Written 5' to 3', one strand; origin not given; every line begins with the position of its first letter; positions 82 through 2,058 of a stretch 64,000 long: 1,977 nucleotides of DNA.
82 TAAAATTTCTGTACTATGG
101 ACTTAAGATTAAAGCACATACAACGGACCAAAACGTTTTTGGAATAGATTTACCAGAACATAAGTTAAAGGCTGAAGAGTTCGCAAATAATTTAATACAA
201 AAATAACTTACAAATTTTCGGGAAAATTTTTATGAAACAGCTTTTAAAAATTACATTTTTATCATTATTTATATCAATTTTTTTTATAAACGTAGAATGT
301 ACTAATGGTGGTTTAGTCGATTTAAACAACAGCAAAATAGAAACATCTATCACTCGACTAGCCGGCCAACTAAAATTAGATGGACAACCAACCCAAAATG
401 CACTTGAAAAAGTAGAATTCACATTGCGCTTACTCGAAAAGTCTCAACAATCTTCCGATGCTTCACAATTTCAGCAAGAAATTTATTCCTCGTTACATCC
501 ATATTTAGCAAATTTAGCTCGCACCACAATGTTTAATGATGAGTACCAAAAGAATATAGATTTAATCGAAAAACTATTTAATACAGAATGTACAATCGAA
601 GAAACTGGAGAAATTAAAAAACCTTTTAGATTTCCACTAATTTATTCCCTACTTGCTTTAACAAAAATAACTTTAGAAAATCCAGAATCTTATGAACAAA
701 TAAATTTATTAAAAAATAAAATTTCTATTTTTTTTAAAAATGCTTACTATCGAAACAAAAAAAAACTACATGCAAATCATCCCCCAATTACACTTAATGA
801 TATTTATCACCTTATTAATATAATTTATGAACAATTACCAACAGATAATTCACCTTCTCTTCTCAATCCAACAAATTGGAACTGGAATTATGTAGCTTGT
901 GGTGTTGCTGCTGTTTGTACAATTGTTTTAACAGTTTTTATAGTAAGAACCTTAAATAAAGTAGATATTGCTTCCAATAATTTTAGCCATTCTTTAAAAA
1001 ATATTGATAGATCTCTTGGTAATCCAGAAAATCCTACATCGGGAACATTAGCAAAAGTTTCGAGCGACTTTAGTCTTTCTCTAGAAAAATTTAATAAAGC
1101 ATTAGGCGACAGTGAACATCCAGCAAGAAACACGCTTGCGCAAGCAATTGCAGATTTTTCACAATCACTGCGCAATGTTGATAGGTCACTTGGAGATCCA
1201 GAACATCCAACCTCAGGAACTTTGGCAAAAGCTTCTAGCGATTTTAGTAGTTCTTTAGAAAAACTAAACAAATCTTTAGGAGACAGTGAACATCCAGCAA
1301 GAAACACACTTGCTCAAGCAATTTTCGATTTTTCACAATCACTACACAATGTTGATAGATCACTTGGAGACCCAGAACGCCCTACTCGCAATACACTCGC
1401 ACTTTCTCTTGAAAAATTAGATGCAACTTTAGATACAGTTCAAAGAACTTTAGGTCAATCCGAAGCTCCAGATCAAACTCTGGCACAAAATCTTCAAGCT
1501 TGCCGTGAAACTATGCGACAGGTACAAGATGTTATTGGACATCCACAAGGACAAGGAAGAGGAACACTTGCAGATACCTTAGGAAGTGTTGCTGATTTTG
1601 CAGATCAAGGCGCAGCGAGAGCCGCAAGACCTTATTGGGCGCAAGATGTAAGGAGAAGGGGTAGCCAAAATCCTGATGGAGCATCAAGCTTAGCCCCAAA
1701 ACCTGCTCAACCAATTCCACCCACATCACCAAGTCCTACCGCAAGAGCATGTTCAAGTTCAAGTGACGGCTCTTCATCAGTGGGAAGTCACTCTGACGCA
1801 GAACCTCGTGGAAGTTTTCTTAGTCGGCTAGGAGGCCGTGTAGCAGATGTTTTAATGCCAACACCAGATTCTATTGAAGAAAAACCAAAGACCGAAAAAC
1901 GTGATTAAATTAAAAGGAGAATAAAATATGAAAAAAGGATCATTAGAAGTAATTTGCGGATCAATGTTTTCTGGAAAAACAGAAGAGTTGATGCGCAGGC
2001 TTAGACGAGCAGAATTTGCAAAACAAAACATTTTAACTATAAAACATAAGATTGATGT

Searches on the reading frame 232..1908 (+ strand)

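Call 64: search_protein_families(library=pfam, proteins=[window:232-1908:+], max_evalue=0.001)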
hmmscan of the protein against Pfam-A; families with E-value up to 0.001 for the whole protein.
window:232-1908:+ (558 aa): 4 families
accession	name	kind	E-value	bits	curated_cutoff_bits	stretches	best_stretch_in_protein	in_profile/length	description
PF06103.16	DUF948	-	7.9e-06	26.4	37.2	0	221-288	1-71/89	Bacterial protein of unknown function (DUF948)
PF01853.24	MOZ_SAS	-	5.2e-05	23.4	32.2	0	357-435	91-165/180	MOZ/SAS family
PF04783.17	DUF630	-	7.7e-05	23.2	27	0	298-320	30-52/59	Protein of unknown function (DUF630)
PF17219.8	YAF2_RYBP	-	0.00028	20.8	22.4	0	253-261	2-10/33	Yaf2/RYBP C-terminal binding motif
